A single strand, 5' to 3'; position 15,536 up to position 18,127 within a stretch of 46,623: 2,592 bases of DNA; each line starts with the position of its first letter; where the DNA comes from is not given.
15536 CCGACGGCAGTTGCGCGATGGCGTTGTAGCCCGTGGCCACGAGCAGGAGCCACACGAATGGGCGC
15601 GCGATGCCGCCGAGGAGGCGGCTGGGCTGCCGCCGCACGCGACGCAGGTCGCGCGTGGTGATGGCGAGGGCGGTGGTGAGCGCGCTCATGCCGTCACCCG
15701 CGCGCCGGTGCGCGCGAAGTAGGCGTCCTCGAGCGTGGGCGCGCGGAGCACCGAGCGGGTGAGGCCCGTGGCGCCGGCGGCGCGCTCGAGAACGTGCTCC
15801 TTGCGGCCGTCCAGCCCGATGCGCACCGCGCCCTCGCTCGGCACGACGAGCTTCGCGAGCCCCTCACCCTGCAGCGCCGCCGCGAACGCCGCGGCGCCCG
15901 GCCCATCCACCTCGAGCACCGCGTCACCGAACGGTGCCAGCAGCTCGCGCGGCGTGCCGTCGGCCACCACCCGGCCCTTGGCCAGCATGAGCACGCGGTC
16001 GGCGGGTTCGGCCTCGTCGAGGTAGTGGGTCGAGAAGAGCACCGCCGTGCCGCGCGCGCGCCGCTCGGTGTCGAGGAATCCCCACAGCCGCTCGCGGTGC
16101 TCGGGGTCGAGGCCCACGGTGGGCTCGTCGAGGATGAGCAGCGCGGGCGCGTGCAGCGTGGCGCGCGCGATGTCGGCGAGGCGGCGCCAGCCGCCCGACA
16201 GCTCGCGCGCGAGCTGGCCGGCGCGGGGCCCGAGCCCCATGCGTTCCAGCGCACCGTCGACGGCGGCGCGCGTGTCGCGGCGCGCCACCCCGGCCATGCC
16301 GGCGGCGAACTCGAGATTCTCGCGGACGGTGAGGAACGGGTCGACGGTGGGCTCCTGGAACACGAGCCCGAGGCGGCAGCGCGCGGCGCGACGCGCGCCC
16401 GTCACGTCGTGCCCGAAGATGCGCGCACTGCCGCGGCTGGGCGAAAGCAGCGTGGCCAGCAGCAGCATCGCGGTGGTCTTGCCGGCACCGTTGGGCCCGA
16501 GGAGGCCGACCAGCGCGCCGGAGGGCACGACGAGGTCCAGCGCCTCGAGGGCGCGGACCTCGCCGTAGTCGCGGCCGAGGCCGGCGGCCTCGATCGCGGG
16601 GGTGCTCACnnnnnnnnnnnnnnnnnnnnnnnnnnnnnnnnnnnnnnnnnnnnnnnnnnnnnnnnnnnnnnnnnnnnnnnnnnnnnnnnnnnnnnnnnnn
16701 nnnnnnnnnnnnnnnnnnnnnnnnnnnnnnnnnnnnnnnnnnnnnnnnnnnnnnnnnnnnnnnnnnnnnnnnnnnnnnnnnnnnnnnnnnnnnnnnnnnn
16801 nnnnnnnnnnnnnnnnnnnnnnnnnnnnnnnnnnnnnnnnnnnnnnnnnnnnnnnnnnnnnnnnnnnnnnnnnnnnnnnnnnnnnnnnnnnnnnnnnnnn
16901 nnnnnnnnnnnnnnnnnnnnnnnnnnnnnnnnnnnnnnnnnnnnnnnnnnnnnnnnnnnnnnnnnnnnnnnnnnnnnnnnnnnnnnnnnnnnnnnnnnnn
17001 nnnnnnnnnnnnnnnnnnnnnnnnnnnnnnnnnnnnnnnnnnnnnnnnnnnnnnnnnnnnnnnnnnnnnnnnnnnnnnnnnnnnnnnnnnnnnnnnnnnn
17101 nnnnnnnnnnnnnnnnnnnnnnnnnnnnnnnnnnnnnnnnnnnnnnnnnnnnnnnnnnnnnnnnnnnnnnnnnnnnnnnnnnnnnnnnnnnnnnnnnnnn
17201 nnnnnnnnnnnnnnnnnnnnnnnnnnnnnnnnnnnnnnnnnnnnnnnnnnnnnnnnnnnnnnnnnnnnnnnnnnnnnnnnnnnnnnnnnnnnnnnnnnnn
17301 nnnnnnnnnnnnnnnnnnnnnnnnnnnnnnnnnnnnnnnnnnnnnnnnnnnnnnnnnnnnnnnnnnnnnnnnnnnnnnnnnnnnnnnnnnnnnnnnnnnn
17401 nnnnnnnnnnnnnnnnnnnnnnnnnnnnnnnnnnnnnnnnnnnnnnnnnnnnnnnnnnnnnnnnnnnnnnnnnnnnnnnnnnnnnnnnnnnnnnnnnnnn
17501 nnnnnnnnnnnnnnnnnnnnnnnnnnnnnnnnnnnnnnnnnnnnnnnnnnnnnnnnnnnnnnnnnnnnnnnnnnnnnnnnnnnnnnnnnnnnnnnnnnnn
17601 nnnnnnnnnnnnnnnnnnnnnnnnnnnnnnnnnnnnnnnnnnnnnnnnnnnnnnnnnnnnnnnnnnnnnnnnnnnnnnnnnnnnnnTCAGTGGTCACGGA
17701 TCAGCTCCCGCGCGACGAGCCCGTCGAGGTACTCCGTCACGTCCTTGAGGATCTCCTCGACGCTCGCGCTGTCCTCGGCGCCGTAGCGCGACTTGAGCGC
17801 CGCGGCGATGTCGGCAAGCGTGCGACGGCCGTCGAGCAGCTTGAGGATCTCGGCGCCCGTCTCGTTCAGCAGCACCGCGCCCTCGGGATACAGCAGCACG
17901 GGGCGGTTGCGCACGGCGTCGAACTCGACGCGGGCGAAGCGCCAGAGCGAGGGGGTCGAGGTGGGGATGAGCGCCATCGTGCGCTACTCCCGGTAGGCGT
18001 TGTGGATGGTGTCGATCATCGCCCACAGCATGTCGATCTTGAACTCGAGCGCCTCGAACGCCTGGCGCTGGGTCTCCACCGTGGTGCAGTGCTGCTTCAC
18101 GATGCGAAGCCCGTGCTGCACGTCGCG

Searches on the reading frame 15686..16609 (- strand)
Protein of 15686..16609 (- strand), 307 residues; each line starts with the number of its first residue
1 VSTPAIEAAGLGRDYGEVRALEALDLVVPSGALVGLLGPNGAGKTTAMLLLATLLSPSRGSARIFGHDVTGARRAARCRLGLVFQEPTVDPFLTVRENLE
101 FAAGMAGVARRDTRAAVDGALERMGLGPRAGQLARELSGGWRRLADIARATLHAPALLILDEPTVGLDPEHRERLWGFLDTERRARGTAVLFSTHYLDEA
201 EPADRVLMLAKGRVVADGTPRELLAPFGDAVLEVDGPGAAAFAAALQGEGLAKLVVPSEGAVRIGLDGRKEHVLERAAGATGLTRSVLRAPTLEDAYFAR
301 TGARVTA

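Call 4: search_protein_families(library=pfam, proteins=[window:15686-16609:-], max_evalue=0.01)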
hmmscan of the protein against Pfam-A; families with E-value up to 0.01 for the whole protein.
window:15686-16609:- (307 aa): 4 families
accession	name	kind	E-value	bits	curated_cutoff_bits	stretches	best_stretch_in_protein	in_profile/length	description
PF00005.33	ABC_tran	-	3.1e-29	102.7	25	1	22-164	2-136/137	ABC transporter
PF13304.12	AAA_21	-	4.3e-12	47.1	27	1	132-195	233-298/304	AAA domain, putative AbiEii toxin, Type IV TA system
PF19993.5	DO-GTPase2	-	0.004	17.3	27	1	33-65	2-34/226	Double-GTPase 2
PF13604.12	AAA_30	-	0.005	17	27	0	24-109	10-82/191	AAA domain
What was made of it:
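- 15686..16609 (-): ABC ATPase of DrrA/PedB type with a C-terminal extension. Its GTG start overlaps the pqqE stop (GTGA). ABC_tran at 102.7 bits (call 4).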

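Call 5: search_protein_families(library=ncbifam, proteins=[window:15686-16609:-], max_evalue=0.001)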
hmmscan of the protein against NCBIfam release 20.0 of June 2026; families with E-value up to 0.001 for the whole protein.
window:15686-16609:- (307 aa): 180 families (the best 25 are shown)
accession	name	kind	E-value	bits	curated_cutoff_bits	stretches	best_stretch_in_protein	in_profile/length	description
TIGR03864.1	PQQ_ABC_ATP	hypoth_equivalog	3.1e-65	219.9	302.25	1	6-228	2-224/236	ABC transporter, ATP-binding subunit, PQQ-dependent alcohol dehydrogenase system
TIGR01188.1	drrA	subfamily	2.4e-61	207.7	312.45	1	14-235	2-223/302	daunorubicin resistance ABC transporter, ATP-binding protein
NF033858.1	ABC2_perm_RbbA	equivalog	6e-52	176.7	1050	1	3-233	264-494/909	ribosome-associated ATPase/putative transporter RbbA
NF010060.0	PRK13537.1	equivalog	8.8e-50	169.4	521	1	1-302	11-309/314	nodulation factor ABC transporter ATP-binding protein NodI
NF010059.0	PRK13536.1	equivalog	2.8e-46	157.8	549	1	2-303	40-338/342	nodulation factor ABC transporter ATP-binding protein NodI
TIGR01288.1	nodI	equivalog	3.2e-44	151.1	424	1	4-303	3-299/303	nodulation factor ABC transporter ATP-binding protein NodI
TIGR03522.1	GldA_ABC_ATP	equivalog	1.6e-38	132.9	402.6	1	6-224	3-220/301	gliding motility-associated ABC transporter ATP-binding subunit GldA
TIGR04521.1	ECF_ATPase_2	equivalog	3.8e-37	127.9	330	1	17-250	17-260/279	energy-coupling factor transporter ATPase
TIGR04520.1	ECF_ATPase_1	equivalog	1.8e-36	126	315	1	17-250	14-251/269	energy-coupling factor transporter ATPase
TIGR00968.1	3a0106s01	subfamily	9.2e-35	120.3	342.75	1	9-224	4-219/237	sulfate ABC transporter ATP-binding protein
NF006987.0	PRK09452.1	equivalog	1.3e-34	119.6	482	1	3-223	15-235/378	spermidine/putrescine ABC transporter ATP-binding protein PotA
TIGR03265.1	PhnT2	equivalog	2.1e-34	119.3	457.7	1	5-223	4-222/353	putative 2-aminoethylphosphonate ABC transporter ATP-binding protein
TIGR03873.1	F420-0_ABC_ATP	hypoth_equivalog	4.3e-34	117.9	372.4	1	7-226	3-227/256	putative F420-0 ABC transporter ATP-binding protein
TIGR02673.1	FtsE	equivalog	4.4e-34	118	264.85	1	15-212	11-213/214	cell division ATP-binding protein FtsE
NF000106.1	40850658_otr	exception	5.8e-34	117.7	750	1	5-240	13-248/351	oxytetracycline efflux ABC transporter Otr(C) ATP-binding subunit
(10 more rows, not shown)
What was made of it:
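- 15686..16609 (-): TIGR03864 at 219.9 bits (cut-off 302) and DrrA at 207.7 bits (cut-off 312) (call 5).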

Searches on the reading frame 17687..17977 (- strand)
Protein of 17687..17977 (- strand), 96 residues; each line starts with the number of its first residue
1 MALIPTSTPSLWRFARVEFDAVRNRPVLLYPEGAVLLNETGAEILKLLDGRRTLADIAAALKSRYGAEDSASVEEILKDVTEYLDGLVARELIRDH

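Call 4: search_protein_families(library=pfam, proteins=[window:17687-17977:-], max_evalue=0.01)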
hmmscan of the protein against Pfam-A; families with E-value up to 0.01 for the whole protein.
window:17687-17977:- (96 aa): 2 families
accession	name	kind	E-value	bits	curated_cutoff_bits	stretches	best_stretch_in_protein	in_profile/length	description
PF05402.18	PqqD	-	2.2e-17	63.6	23.4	1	27-93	3-67/67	Coenzyme PQQ synthesis protein D (PqqD)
PF21782.3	PKMT_2nd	-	0.0042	17.9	27.8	0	9-68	3-61/98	PKMT, C-terminal winged helix domain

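Call 5: search_protein_families(library=ncbifam, proteins=[window:17687-17977:-], max_evalue=0.001)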
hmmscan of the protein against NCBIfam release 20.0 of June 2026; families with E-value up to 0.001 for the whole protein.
window:17687-17977:- (96 aa): 7 families
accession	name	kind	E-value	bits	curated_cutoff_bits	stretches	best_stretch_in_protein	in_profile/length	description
TIGR03859.1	PQQ_PqqD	equivalog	1.5e-20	72.9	46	1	9-93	1-80/81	pyrroloquinoline quinone biosynthesis peptide chaperone PqqD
NF002535.0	PRK02079.1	equivalog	7.3e-17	60.9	101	1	6-91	7-87/92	pyrroloquinoline quinone biosynthesis peptide chaperone PqqD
NF033530.1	lasso_PqqD_Strm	exception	0.00024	21.2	70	1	37-92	26-77/78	lasso peptide biosynthesis PqqD family chaperone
TIGR04302.1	geo_PqqD_fam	equivalog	0.00054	20.4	100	1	28-93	39-100/102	GeoRSP system PqqD family peptide chaperone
TIGR04248.1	SCM_PqqD_rel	equivalog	0.00089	19.4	100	0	34-85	26-77/84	SynChlorMet cassette protein ScmD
NF050149.1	RiPP_bind_ApyI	equivalog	0.00092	18.6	200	1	35-70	209-242/260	RiPP maturation protein ApyI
TIGR04353.1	PqqD_rel_X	equivalog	0.00099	20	35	0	36-93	17-73/74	HPr-rel-A system PqqD family peptide chaperone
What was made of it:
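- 17687..17977 (-): pqqD. TIGR03859 at 72.9 bits against a cut-off of 46 (call 5).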
